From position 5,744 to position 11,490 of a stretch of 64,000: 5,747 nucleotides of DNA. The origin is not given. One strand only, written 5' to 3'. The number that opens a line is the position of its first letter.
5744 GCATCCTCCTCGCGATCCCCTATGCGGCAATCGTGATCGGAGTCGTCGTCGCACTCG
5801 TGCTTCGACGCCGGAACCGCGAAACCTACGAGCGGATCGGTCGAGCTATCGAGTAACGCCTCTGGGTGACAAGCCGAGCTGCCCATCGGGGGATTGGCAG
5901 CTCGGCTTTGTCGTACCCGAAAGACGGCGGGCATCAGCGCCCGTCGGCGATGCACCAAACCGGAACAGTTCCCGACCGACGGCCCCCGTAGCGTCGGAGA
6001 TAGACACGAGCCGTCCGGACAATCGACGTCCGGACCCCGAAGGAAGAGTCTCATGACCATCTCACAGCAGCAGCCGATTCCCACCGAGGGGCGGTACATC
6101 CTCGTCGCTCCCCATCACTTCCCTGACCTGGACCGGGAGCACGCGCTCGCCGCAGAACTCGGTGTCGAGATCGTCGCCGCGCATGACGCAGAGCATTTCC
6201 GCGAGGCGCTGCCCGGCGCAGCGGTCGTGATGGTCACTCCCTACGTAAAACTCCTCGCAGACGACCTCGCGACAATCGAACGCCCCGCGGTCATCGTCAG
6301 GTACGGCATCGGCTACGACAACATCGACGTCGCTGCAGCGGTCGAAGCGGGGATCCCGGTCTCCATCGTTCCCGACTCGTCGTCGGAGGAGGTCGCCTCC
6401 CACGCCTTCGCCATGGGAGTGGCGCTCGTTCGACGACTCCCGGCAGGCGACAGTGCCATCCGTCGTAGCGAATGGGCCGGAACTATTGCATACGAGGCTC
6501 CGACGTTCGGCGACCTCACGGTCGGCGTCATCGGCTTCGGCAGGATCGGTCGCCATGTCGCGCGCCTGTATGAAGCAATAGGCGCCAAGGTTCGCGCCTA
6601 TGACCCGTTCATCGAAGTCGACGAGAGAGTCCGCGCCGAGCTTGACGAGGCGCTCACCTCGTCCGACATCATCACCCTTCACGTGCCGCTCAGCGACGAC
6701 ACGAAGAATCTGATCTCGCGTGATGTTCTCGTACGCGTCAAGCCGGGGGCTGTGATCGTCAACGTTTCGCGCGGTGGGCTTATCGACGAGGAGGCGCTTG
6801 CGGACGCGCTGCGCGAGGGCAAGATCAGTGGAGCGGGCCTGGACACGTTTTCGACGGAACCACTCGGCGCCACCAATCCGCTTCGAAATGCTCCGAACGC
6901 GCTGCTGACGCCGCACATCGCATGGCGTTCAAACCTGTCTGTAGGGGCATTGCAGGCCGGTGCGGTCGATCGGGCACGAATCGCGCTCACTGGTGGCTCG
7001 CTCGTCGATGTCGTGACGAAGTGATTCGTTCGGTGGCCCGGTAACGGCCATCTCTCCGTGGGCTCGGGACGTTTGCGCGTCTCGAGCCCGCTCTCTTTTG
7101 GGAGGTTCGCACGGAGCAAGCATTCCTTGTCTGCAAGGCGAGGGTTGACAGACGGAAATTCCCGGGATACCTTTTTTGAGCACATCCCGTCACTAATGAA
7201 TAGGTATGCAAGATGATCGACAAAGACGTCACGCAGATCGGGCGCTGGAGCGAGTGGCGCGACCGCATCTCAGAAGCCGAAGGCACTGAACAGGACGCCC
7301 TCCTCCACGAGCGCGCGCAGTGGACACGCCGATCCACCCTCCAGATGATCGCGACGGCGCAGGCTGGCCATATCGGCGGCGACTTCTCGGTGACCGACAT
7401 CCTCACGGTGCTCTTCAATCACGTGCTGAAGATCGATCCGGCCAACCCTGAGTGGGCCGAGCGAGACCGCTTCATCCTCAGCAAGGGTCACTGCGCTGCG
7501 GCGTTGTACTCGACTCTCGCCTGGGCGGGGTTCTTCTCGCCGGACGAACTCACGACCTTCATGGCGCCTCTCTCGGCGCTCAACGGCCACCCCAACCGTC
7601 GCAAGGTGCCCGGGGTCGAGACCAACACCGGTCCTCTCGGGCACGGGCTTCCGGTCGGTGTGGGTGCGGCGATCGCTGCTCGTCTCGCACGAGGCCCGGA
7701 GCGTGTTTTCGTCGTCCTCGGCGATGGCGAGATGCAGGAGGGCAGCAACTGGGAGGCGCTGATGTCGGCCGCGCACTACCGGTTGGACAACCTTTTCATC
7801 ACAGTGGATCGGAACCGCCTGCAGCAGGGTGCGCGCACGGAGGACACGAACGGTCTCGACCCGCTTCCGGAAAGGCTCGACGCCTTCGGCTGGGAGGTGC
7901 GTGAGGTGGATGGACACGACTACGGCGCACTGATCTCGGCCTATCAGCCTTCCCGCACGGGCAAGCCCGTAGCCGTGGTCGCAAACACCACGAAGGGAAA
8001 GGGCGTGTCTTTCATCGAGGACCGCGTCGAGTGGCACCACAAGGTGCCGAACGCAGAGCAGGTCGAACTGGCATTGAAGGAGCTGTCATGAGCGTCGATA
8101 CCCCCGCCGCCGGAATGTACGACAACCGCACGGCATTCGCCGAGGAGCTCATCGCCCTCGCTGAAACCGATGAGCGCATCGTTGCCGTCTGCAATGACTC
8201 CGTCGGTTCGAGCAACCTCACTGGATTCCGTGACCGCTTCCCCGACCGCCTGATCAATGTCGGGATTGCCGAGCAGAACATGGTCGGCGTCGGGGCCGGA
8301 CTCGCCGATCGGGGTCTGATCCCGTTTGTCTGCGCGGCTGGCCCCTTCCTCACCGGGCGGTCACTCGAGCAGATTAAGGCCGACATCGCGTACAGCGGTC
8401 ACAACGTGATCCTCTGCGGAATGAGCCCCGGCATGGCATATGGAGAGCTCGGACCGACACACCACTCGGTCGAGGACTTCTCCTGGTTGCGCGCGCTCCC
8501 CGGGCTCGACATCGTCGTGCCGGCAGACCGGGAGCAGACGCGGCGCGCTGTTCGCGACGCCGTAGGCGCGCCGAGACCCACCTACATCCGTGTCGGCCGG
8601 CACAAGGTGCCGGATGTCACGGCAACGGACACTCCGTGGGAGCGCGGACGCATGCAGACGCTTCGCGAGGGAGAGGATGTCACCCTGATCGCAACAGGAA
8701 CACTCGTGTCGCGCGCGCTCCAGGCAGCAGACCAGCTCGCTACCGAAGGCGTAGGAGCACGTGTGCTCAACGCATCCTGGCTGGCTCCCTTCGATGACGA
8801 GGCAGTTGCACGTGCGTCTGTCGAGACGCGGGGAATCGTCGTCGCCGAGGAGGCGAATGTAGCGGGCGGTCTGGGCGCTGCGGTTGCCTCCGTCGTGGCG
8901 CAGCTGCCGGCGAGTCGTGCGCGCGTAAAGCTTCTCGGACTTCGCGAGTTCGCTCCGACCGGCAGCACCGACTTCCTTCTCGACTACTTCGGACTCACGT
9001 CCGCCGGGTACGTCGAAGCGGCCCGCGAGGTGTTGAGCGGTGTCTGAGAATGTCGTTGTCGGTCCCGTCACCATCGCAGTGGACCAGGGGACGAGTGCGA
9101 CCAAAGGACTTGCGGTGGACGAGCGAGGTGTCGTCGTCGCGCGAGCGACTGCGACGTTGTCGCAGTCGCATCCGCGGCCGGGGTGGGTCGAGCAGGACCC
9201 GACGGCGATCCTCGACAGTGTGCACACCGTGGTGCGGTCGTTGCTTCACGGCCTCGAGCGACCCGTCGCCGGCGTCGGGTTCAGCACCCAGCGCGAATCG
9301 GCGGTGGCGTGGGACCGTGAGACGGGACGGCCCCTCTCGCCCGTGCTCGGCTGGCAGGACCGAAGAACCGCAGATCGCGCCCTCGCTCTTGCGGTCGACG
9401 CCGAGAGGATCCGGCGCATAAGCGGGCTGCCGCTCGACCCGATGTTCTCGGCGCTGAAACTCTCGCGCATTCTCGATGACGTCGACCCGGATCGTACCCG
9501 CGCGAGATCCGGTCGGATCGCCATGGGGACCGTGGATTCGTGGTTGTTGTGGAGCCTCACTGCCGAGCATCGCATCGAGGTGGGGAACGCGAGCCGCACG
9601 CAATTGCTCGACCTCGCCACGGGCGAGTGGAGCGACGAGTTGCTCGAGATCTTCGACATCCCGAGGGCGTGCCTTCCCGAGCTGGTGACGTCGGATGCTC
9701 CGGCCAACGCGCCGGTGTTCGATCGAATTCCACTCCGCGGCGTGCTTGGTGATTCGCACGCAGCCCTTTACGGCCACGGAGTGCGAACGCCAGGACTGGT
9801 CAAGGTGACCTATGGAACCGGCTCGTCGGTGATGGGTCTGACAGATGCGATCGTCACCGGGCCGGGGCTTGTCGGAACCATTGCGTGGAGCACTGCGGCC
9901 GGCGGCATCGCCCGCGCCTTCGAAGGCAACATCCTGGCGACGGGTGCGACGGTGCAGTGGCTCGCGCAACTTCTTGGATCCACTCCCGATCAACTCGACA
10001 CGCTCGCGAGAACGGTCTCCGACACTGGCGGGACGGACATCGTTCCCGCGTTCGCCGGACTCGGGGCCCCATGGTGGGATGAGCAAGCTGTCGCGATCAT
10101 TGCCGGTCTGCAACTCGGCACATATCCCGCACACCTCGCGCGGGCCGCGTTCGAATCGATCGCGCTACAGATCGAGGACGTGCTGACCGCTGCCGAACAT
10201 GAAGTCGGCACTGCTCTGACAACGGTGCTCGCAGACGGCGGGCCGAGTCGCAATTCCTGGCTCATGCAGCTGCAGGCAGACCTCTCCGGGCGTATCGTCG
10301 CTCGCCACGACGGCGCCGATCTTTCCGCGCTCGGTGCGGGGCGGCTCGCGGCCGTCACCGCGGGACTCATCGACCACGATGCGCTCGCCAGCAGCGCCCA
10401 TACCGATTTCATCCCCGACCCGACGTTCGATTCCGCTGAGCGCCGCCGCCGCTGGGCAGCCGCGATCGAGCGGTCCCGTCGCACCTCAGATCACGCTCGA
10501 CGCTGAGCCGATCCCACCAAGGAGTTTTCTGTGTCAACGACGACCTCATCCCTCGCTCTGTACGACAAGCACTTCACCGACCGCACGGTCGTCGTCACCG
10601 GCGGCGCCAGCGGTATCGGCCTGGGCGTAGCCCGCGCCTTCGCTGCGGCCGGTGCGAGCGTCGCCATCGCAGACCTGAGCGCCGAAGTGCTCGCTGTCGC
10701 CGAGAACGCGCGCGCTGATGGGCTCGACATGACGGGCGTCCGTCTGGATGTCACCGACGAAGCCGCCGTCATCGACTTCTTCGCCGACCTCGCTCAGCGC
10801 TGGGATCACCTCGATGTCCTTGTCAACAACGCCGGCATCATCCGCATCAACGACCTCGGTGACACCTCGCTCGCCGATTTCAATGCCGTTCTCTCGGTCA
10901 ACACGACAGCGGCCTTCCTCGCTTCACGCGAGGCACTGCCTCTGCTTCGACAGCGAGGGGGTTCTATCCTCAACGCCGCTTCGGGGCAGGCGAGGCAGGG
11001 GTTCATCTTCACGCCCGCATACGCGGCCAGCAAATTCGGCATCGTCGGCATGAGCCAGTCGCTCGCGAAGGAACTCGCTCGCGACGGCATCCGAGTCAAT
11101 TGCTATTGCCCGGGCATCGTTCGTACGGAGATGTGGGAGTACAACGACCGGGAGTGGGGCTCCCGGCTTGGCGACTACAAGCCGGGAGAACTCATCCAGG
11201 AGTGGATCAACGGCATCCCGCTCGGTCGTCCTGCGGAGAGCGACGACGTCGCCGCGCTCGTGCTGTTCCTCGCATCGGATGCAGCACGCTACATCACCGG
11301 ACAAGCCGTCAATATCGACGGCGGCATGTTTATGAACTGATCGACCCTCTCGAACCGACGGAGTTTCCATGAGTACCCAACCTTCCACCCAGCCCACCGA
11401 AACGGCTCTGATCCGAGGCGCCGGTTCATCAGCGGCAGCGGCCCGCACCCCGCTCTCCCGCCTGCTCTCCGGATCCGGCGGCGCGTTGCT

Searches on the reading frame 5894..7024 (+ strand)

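Call 58: search_protein_families(library=pfam, proteins=[window:5894-7024:+], max_evalue=0.00001)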
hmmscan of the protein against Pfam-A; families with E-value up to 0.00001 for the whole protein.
window:5894-7024:+ (376 aa): 3 families
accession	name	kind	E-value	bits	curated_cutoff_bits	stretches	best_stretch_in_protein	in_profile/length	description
PF02826.25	2-Hacid_dh_C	-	8.7e-54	182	25.1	1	173-343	2-178/178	D-isomer specific 2-hydroxyacid dehydrogenase, NAD binding domain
PF00389.36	2-Hacid_dh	-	2.4e-15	56.8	24.6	1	88-296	19-103/134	D-isomer specific 2-hydroxyacid dehydrogenase, catalytic domain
PF03446.21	NAD_binding_2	-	6.1e-06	26.8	21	0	209-311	1-112/161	NAD binding domain of 6-phosphogluconate dehydrogenase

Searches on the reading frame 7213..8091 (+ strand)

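Call 58: search_protein_families(library=pfam, proteins=[window:7213-8091:+], max_evalue=0.00001)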
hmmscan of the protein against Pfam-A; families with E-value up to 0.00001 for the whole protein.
window:7213-8091:+ (292 aa): 2 families
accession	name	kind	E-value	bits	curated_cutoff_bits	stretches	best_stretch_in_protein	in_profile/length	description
PF00456.26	Transketolase_N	-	1.3e-44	153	22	1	38-285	9-269/334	Transketolase, thiamine diphosphate binding domain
PF02775.26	TPP_enzyme_C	-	4.5e-06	27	21.9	1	136-199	24-81/151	Thiamine pyrophosphate enzyme, C-terminal TPP binding domain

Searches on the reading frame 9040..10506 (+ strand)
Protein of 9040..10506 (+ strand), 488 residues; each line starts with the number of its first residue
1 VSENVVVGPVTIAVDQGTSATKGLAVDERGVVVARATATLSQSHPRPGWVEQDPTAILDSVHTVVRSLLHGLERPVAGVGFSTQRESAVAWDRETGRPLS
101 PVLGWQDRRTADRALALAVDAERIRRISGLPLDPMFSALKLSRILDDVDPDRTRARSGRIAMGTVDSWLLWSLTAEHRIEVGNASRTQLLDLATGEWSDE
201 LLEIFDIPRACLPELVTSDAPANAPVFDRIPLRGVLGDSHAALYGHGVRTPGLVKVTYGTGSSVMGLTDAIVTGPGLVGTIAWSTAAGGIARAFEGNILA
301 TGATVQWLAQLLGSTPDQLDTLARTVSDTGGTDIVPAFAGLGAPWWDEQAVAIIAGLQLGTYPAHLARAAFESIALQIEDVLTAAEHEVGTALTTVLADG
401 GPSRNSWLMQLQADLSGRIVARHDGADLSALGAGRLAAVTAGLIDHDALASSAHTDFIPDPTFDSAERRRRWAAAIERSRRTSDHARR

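Call 58: search_protein_families(library=pfam, proteins=[window:9040-10506:+], max_evalue=0.00001)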
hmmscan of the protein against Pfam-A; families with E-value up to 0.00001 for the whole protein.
window:9040-10506:+ (488 aa): 2 families
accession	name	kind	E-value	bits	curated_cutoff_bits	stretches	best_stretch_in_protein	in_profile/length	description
PF00370.27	FGGY_N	-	4.3e-50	171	28.8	1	11-220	2-211/245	FGGY family of carbohydrate kinases, N-terminal domain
PF02782.22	FGGY_C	-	2.9e-27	96.2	27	1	255-440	2-197/198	FGGY family of carbohydrate kinases, C-terminal domain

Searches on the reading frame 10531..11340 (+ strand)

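Call 58: search_protein_families(library=pfam, proteins=[window:10531-11340:+], max_evalue=0.00001)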
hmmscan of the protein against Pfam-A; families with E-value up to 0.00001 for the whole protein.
window:10531-11340:+ (269 aa): 4 families
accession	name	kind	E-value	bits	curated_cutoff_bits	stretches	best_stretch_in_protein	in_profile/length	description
PF13561.12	adh_short_C2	-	1.7e-61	208.2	27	1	26-266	3-235/236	Enoyl-(Acyl carrier protein) reductase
PF00106.31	adh_short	-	2.1e-54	184.4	26.6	1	19-205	2-190/195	short chain dehydrogenase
PF23441.1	SDR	-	8.6e-13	48.7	27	1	12-268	2-257/258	SDR-like rossmann domain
PF08659.16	KR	-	1.2e-07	32.3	22.6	1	19-127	2-115/180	KR domain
